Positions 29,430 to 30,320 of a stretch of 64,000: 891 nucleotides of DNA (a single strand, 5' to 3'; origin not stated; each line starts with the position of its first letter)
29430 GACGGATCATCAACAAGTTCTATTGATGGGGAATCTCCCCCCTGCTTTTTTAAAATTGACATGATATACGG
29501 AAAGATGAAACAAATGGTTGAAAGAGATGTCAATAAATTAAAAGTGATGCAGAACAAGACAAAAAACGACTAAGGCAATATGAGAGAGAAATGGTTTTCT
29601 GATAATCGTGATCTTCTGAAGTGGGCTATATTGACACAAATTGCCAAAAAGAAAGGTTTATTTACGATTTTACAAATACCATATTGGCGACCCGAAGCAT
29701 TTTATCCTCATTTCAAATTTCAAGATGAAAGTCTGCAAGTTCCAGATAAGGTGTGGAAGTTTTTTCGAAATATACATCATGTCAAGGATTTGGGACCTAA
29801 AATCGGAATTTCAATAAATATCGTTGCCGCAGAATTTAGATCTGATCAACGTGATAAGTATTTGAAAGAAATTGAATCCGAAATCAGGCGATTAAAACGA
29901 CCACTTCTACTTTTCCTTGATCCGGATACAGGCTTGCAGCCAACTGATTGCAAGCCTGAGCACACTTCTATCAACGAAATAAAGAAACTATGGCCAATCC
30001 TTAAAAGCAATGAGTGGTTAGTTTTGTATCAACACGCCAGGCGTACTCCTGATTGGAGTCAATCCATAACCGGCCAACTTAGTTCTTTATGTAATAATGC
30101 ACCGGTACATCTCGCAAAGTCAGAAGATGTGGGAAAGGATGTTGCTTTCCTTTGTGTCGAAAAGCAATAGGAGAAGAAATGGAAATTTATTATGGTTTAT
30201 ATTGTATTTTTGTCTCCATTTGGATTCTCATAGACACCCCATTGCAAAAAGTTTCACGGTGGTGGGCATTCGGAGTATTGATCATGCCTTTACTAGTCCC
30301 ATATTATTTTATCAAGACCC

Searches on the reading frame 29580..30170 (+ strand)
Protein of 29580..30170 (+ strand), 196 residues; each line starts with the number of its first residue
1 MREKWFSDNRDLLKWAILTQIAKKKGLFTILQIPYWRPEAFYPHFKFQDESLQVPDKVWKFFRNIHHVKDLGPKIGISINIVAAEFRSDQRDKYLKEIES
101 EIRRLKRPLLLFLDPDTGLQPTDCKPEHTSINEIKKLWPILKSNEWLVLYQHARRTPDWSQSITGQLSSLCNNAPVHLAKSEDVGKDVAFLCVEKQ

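Call 3: search_protein_families(library=pfam, proteins=[window:29580-30170:+], max_evalue=1)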
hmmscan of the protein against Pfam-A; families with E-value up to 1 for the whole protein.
window:29580-30170:+ (196 aa): 1 family
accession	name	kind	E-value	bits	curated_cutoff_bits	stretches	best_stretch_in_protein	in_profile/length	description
PF02374.21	ArsA_ATPase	-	0.26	10.9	24.3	1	52-142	142-231/305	Anion-transporting ATPase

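Call 4: search_protein_families(library=padloc, proteins=[window:29580-30170:+], max_evalue=1)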
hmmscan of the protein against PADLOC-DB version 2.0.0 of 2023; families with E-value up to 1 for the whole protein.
window:29580-30170:+ (196 aa): 0 families

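Call 5: search_protein_families(library=ncbifam, proteins=[window:29580-30170:+], max_evalue=1)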
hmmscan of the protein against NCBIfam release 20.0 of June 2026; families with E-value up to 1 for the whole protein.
window:29580-30170:+ (196 aa): 0 families
